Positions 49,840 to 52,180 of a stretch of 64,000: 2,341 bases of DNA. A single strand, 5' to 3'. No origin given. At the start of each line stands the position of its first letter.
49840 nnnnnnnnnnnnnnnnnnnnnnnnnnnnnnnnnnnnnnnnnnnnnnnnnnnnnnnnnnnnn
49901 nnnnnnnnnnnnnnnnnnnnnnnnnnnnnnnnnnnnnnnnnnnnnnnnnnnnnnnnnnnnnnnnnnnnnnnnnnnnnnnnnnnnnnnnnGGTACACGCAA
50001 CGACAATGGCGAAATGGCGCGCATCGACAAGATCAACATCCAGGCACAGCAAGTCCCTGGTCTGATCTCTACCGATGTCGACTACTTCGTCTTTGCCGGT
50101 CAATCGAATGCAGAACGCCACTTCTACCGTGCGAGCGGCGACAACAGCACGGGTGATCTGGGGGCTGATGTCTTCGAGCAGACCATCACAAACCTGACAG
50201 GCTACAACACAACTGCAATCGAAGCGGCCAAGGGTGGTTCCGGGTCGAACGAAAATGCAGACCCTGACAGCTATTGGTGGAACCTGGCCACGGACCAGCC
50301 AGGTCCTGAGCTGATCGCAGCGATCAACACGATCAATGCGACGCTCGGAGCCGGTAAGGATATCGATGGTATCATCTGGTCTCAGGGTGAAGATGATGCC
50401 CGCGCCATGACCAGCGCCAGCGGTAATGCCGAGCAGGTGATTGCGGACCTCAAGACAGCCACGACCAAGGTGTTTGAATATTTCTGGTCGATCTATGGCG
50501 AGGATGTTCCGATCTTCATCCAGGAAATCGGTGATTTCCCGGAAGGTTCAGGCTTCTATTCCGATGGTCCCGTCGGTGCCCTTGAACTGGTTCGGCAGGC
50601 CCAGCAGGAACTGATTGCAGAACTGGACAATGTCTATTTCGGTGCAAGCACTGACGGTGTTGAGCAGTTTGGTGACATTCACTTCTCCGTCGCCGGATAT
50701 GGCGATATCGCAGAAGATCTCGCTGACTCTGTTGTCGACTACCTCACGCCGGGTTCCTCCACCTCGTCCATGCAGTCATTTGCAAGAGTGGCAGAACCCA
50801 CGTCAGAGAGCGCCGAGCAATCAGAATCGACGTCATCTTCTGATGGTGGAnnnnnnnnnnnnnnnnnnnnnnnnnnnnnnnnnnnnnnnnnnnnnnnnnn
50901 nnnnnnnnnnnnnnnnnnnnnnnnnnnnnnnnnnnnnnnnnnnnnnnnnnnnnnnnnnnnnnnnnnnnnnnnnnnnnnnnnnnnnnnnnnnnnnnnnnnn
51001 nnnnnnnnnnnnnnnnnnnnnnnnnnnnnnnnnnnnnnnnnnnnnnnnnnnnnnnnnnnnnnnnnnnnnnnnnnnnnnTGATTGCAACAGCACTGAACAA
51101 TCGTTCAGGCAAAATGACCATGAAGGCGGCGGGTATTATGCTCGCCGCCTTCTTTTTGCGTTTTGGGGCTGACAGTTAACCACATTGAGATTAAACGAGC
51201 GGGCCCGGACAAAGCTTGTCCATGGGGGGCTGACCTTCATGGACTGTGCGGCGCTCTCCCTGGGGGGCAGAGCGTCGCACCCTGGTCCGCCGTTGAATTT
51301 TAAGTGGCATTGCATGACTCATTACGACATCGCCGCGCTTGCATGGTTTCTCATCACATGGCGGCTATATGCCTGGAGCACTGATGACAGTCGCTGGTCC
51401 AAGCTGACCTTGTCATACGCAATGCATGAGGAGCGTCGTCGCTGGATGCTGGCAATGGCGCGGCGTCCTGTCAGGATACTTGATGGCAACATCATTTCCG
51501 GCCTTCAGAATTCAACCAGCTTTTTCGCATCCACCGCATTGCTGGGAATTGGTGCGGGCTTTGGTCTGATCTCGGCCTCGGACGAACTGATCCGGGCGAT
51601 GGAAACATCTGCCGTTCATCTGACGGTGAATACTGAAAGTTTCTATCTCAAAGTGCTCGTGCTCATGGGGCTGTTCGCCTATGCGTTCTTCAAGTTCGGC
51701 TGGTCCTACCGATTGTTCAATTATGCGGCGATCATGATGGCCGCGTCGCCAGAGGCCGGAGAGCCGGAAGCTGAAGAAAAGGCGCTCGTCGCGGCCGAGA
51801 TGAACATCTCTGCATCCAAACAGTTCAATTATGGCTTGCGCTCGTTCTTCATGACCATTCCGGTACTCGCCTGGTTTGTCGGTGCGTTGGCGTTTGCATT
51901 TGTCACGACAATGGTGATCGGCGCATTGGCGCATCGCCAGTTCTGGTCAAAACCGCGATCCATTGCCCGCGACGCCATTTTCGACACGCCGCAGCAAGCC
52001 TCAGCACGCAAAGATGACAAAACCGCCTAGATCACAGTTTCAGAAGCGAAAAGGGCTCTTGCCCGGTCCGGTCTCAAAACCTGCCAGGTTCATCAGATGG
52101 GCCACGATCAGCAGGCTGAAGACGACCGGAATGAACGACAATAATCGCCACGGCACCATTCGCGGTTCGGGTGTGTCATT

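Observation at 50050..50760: SASA/DUF303-type SGNH carbohydrate O-acetylesterase domain fused to the C-terminus of giant gene 2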

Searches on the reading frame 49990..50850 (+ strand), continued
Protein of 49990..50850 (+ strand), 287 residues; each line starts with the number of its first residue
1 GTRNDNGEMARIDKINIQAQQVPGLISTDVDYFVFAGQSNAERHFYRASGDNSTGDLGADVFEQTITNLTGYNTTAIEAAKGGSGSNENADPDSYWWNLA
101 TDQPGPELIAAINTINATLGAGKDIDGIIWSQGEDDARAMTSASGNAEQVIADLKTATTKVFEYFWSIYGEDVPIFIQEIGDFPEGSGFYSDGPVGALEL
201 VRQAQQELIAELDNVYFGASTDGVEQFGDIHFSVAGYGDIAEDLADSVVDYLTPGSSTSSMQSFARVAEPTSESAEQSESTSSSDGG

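Call 67: search_solved_structures(query=A4, max_evalue=1, show_alignments=5)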
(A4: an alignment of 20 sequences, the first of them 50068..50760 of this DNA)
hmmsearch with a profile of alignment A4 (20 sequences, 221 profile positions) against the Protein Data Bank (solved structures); distinct sequences matched with E-value up to 1: 10.
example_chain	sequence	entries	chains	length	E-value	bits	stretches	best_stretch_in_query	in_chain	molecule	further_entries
9lc0_I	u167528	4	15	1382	4.8e-35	124.4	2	5-153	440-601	Non-contractile tail sheath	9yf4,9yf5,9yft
2apj_A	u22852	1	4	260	3.7e-07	33.2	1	75-215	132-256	Putative Esterase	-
1zmb_A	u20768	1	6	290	5.2e-07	32.7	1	75-207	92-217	Acetylxylan esterase related enzyme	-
9lc0_M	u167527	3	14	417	3.4e-05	26.8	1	165-215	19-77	Gp64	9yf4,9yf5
8ik1_A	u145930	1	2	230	0.00063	22.7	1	116-215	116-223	GDSL family lipase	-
7kmm_A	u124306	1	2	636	0.0083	19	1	78-173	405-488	Sialic acid-specific 9-O-acetylesterase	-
9h4u_A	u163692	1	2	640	0.01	18.7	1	92-216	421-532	Carbohydrate esterase FI8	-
3ib5_A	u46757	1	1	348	0.2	14.5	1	115-155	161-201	Sex pheromone precursor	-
7e16_A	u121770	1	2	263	0.34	13.7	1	115-215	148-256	GDSL-family esterase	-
2hsj_A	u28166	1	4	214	0.59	12.9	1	158-213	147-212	Putative platelet activating factor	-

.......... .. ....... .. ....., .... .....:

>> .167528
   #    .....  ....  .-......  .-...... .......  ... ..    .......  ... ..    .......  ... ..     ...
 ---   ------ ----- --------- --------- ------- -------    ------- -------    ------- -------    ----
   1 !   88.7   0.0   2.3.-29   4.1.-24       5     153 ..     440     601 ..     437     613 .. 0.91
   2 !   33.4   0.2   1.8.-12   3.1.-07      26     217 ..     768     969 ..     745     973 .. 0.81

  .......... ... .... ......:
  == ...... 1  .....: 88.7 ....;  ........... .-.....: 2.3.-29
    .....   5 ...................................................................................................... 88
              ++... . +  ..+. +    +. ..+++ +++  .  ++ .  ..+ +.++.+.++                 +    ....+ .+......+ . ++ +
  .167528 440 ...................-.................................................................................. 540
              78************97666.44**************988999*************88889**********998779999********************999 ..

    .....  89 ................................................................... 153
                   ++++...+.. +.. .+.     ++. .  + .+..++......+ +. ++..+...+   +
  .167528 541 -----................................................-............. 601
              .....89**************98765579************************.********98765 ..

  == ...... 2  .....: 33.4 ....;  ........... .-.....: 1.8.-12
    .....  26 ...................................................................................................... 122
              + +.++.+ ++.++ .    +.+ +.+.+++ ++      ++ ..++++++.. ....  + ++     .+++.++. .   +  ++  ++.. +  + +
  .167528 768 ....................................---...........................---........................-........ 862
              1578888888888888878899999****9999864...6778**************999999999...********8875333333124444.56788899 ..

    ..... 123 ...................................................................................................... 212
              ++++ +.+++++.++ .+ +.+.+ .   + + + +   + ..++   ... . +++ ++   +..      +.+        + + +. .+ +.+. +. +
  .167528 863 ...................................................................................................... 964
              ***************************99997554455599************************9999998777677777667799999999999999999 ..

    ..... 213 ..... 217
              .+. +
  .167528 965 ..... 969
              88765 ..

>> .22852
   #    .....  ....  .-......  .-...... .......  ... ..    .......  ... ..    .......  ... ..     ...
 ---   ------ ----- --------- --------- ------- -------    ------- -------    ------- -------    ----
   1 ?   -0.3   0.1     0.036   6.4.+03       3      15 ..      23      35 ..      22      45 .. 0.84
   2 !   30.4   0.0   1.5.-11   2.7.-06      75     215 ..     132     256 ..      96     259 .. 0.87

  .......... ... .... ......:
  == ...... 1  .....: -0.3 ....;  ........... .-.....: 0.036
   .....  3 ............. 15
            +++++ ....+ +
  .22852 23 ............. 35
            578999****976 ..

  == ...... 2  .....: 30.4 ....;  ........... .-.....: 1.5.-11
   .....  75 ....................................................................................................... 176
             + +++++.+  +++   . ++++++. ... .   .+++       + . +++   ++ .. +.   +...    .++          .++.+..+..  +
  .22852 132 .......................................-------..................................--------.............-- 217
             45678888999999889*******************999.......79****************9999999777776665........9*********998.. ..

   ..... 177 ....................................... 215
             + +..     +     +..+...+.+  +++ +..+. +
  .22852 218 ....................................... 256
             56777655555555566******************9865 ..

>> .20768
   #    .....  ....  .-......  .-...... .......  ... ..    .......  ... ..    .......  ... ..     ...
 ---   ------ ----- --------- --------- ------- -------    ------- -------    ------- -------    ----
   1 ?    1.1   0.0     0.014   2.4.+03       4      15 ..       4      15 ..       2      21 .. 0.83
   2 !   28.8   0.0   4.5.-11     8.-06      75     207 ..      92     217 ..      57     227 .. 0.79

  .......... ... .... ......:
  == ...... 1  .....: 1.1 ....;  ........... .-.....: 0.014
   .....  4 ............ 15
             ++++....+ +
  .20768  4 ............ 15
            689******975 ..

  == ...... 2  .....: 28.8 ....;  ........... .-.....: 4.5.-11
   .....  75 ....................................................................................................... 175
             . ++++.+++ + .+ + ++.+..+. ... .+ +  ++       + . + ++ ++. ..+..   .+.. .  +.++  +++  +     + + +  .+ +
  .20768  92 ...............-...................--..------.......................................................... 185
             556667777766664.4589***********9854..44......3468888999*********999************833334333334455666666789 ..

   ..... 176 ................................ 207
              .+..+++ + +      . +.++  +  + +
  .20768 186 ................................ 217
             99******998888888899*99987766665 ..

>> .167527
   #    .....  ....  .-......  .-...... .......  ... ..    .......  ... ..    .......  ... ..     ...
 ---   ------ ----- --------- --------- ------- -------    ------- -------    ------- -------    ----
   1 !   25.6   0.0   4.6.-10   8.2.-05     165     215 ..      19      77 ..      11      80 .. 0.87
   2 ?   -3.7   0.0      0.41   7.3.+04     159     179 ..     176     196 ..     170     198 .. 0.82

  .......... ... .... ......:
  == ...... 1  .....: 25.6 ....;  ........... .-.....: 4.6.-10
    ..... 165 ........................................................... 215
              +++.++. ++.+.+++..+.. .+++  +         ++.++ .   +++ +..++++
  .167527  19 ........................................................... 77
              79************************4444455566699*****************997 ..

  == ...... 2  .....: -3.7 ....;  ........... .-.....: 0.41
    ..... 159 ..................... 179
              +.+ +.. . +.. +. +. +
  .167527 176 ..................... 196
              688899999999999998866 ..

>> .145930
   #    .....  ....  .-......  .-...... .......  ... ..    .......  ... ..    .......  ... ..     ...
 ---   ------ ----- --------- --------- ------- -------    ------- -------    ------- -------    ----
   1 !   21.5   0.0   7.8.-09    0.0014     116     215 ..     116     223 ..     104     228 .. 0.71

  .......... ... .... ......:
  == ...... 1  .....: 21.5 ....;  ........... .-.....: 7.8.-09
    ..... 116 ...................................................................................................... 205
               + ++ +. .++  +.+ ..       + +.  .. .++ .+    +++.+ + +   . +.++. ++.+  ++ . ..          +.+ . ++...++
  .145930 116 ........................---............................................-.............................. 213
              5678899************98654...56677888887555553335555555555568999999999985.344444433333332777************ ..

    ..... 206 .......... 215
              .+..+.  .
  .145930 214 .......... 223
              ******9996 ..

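Call 69: search_protein_families(library=ncbifam, proteins=[L012:3146-5083:-, L012:1831-3156:-, L008:10753-12630:+], max_evalue=0.00001)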
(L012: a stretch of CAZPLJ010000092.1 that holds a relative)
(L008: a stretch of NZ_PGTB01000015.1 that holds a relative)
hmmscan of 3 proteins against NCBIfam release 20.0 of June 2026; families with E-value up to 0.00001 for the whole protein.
L012:3146-5083:- (645 aa): 184 families (the best 25 are shown)
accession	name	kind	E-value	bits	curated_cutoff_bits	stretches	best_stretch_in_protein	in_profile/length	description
TIGR01842.1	type_I_sec_PrtD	subfamily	5.5e-175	583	510.15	1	19-554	9-544/544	type I secretion system permease/ATPase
TIGR03375.1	type_I_sec_LssB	subfamily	3e-95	320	693.1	1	21-557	154-695/696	type I secretion system permease/ATPase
TIGR01846.1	type_I_sec_HlyB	subfamily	9.5e-73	245.6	725.55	1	21-542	144-670/694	type I secretion system permease/ATPase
TIGR03796.1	NHLM_micro_ABC1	equivalog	7.2e-54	183.1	853.3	1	20-545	157-693/710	NHLP family bacteriocin export ABC transporter peptidase/permease/ATPase subunit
TIGR02857.1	CydD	equivalog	3.5e-53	181.4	435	1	324-534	319-527/529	thiol reductant ABC exporter subunit CydD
NF008055.0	PRK10789.1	equivalog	2.8e-52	178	845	1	12-551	15-558/590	SmdA family multidrug ABC transporter permease/ATP-binding protein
TIGR02203.1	MsbA_lipidA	equivalog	7.5e-52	176.6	602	1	53-549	52-554/572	lipid A export permease/ATP-binding protein MsbA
TIGR02868.1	CydC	equivalog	1.2e-50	172.7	329.05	1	137-523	138-529/530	thiol reductant ABC exporter subunit CydC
TIGR00958.1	3a01208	subfamily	1e-49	169.5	874.6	1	236-543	385-692/711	antigen peptide transporter 2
TIGR01193.1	bacteriocin_ABC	subfamily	1.1e-49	169.7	523.85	1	19-542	159-687/708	peptide cleavage/export ABC transporter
TIGR02204.1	MsbA_rel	hypoth_equivalog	1.5e-46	159.3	780.4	1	148-543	154-554/576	ABC transporter, permease/ATP-binding protein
NF045513.1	HepA_fam_ABC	equivalog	1.8e-46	158.8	725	1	133-549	175-594/610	heterocyst formation ABC transporter subunit HepA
NF008381.0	PRK11176.1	equivalog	1.5e-45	155.7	867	1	240-547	250-562/582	lipid A ABC transporter ATP-binding protein/permease MsbA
NF052233.1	CphA_assoc_ABC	equivalog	3.5e-44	151.3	880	1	331-550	511-729/766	cyanophycin metabolism-associated ABC transporter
TIGR03797.1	NHLM_micro_ABC2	equivalog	1.7e-43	149.2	709.4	1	19-547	139-668/686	NHLP bacteriocin export ABC transporter permease/ATPase subunit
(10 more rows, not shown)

L012:1831-3156:- (441 aa): 4 families
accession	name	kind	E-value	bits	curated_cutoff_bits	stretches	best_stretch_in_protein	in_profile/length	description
TIGR01843.1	type_I_hlyD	subfamily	1.9e-97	326.9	208.65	1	32-440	13-419/422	HlyD family type I secretion periplasmic adaptor subunit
TIGR00998.1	8a0101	subfamily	1.3e-15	57.2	390.8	1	136-420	68-317/334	EmrA/EmrK family multidrug efflux transporter periplasmic adaptor subunit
TIGR02971.1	heterocyst_DevB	subfamily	2.1e-12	47.1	129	1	165-360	83-269/327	ABC exporter membrane fusion protein, DevB family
TIGR01730.1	RND_mfp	subfamily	3.1e-11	42.8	94.9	1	267-385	109-220/322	efflux RND transporter periplasmic adaptor subunit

L008:10753-12630:+ (625 aa): 182 families (the best 25 are shown)
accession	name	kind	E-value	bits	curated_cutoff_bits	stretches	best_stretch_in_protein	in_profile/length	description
NF050066.1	LPSTprtrPglK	equivalog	1.7e-101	340.4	1000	1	29-600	1-558/558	BC-type lipopolysaccharide transporter PglK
NF045513.1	HepA_fam_ABC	equivalog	2.9e-88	296.8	725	1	40-615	27-599/610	heterocyst formation ABC transporter subunit HepA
TIGR02203.1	MsbA_lipidA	equivalog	8e-85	285.4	602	1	51-620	14-564/572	lipid A export permease/ATP-binding protein MsbA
NF010178.0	PRK13657.1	equivalog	9.1e-73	245.6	733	1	26-623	3-568/588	glucan ABC transporter ATP-binding protein/ permease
TIGR02204.1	MsbA_rel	hypoth_equivalog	1e-70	239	780.4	1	159-623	115-573/576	ABC transporter, permease/ATP-binding protein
TIGR03796.1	NHLM_micro_ABC1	equivalog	4.1e-69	233.6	853.3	1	34-621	142-708/710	NHLP family bacteriocin export ABC transporter peptidase/permease/ATPase subunit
TIGR03797.1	NHLM_micro_ABC2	equivalog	8.3e-68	229.5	709.4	1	88-623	162-683/686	NHLP bacteriocin export ABC transporter permease/ATPase subunit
TIGR00958.1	3a01208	subfamily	1.4e-67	228.6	874.6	1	134-621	233-710/711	antigen peptide transporter 2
TIGR03375.1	type_I_sec_LssB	subfamily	1.4e-66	225.3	693.1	1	88-615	175-692/696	type I secretion system permease/ATPase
NF052233.1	CphA_assoc_ABC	equivalog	9.6e-65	219.3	880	1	101-618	230-736/766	cyanophycin metabolism-associated ABC transporter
TIGR01846.1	type_I_sec_HlyB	subfamily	2.5e-64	217.8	725.55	1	381-621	451-688/694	type I secretion system permease/ATPase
NF008381.0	PRK11176.1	equivalog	1.7e-62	211.6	867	1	95-622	58-576/582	lipid A ABC transporter ATP-binding protein/permease MsbA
TIGR02857.1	CydD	equivalog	4.6e-62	210.7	435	1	69-596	10-528/529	thiol reductant ABC exporter subunit CydD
TIGR01842.1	type_I_sec_PrtD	subfamily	2.4e-58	198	510.15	1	383-613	314-542/544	type I secretion system permease/ATPase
TIGR01192.1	chvA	subfamily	4.7e-58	197.2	585.4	1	109-623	65-568/585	glucan export ABC transporter ATP-binding protein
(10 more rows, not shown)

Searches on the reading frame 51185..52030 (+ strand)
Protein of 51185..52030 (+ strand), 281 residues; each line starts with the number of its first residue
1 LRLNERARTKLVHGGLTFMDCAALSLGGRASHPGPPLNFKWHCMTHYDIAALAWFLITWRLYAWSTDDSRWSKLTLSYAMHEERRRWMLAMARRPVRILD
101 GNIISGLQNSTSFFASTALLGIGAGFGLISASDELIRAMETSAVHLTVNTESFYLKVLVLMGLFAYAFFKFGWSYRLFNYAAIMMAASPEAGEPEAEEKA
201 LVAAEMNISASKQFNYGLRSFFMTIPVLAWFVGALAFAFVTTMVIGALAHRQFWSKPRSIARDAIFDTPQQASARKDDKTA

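Call 10: search_protein_families(library=pfam, proteins=[window:51185-52030:+], max_evalue=0.001)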
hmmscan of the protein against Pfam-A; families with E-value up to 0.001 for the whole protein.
window:51185-52030:+ (281 aa): 1 family
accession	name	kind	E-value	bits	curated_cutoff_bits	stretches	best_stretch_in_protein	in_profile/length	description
PF04654.17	DUF599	-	1e-54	185.6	27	1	51-256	2-210/211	Protein of unknown function, DUF599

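Call 69: search_protein_families(library=ncbifam, proteins=[window:51185-52030:+], max_evalue=0.00001)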
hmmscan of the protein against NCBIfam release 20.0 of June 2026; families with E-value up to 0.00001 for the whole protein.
window:51185-52030:+ (281 aa): 0 families
